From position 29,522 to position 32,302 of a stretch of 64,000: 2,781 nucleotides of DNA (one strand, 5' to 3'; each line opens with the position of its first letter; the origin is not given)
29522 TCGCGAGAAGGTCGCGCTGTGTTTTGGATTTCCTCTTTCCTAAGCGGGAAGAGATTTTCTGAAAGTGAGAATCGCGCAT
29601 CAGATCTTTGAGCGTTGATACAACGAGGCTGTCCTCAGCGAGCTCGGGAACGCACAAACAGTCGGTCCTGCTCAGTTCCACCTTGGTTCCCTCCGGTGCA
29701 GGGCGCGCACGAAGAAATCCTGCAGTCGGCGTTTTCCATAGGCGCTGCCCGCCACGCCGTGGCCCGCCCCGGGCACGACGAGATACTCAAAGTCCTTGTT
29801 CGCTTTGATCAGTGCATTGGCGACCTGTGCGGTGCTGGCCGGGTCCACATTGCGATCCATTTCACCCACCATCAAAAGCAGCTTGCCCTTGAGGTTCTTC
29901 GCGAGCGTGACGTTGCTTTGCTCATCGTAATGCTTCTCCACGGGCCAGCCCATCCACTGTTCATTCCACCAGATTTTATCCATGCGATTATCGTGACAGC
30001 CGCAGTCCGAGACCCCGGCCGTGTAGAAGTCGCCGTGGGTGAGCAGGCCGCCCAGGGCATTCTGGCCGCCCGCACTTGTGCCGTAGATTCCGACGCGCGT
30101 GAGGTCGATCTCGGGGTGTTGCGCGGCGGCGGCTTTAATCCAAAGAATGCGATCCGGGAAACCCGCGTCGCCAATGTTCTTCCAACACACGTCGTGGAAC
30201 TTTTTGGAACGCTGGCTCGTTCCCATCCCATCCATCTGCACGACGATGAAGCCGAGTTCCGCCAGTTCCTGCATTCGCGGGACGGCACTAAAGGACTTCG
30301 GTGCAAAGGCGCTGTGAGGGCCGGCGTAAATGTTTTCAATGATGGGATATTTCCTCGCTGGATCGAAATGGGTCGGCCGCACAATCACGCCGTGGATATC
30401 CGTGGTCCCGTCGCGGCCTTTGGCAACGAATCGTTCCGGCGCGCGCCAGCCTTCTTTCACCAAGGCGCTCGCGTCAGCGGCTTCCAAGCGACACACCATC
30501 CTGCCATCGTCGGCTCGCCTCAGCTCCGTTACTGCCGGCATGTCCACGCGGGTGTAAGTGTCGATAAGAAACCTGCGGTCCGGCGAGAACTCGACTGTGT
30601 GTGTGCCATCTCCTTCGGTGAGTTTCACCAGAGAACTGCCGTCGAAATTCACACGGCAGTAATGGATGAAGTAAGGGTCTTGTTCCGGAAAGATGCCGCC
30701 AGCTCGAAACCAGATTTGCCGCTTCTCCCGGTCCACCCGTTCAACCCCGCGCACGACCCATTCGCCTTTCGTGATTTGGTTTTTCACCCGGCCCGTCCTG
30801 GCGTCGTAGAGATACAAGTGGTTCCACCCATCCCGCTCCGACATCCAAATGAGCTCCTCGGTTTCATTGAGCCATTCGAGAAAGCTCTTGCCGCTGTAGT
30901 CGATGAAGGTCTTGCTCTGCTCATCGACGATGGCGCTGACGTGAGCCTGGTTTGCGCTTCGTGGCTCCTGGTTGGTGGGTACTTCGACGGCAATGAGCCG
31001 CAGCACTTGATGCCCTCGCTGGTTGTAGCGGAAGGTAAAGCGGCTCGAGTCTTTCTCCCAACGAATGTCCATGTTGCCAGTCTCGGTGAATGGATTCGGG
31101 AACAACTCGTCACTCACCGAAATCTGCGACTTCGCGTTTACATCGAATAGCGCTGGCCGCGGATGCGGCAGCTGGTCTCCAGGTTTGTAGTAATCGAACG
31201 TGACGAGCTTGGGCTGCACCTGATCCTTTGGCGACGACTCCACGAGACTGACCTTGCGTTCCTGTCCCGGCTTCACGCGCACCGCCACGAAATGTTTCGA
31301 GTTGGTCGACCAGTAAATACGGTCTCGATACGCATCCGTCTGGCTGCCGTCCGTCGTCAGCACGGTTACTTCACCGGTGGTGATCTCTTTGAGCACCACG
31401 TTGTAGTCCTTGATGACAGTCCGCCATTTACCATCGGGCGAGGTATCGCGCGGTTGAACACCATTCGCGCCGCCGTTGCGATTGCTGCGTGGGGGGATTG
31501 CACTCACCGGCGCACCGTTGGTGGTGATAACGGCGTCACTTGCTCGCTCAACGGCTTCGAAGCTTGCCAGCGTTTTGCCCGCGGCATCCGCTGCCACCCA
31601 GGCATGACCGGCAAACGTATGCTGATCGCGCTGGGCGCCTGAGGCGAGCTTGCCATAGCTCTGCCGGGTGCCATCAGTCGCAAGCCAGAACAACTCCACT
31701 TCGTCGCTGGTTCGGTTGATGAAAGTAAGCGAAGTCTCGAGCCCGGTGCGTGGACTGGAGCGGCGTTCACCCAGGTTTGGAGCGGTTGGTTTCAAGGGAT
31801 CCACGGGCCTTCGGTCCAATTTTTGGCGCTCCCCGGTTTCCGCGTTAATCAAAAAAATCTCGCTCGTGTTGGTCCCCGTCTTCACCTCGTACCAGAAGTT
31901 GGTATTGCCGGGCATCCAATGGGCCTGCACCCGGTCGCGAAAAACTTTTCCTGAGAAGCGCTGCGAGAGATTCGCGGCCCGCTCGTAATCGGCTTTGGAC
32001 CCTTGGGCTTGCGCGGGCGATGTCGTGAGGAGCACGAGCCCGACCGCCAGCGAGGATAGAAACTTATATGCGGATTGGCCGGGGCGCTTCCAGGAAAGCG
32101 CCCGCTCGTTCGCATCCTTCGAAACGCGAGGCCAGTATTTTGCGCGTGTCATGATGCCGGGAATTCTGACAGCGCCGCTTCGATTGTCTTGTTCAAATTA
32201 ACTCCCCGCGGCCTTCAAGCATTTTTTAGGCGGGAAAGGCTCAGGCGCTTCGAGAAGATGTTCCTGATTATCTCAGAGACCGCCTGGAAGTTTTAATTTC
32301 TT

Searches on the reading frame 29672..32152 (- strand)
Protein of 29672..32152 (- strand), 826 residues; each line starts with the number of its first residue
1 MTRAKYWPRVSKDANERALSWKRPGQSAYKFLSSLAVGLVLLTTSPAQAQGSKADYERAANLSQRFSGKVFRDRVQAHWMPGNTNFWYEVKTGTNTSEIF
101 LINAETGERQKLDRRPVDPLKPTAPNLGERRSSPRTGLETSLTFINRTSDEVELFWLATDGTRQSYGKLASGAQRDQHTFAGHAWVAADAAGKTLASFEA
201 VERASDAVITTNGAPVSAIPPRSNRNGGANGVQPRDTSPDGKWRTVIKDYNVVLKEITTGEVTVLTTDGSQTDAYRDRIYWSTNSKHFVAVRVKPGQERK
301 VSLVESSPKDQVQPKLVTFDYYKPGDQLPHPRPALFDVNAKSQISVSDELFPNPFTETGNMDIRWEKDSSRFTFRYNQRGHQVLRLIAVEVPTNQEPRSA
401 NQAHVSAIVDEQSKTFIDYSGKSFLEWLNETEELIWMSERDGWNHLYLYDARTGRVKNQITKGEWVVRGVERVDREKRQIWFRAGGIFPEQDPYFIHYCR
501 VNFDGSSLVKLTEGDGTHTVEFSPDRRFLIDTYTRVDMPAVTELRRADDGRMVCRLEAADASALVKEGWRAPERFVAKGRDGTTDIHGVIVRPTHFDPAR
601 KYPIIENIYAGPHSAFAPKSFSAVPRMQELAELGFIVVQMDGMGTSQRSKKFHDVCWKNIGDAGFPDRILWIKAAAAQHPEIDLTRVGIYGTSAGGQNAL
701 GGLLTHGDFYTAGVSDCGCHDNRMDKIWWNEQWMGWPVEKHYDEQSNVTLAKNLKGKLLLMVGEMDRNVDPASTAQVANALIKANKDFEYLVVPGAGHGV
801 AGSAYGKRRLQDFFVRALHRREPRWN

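Call 17: search_protein_families(library=pfam, proteins=[window:29672-32152:-], max_evalue=0.001)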
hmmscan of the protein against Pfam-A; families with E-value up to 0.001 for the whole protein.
window:29672-32152:- (826 aa): 6 families
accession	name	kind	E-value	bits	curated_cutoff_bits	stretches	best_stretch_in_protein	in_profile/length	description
PF00326.27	Peptidase_S9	-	4e-44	151.1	22.6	1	626-817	6-209/213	Prolyl oligopeptidase family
PF00930.27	DPPIV_N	-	1.2e-36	126.6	22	1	231-539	44-353/354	Dipeptidyl peptidase IV (DPP IV) N-terminal region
PF01847.22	VHL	-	1.3e-07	31.9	21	1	139-192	9-62/82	VHL beta domain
PF02129.25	Peptidase_S15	-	3.4e-05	24.1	23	1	581-739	1-148/262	X-Pro dipeptidyl-peptidase (S15 family)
PF08840.17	BAAT_C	-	0.00024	21.7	20.9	0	741-799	100-159/210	BAAT / Acyl-CoA thioester hydrolase C terminal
PF01738.24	DLH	-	0.00024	21.2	21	1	656-800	65-188/217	Dienelactone hydrolase family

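Call 79: search_protein_families(library=ncbifam, proteins=[window:29672-32152:-], max_evalue=0.00001)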
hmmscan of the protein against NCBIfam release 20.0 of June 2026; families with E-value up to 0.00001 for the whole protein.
window:29672-32152:- (826 aa): 1 family
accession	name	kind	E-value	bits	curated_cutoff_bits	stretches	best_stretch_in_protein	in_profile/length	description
NF053518.1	DipepPtdsDpp5Prph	equivalog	3e-11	42.6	900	1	581-749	405-571/655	dipeptidyl-peptidase Dpp5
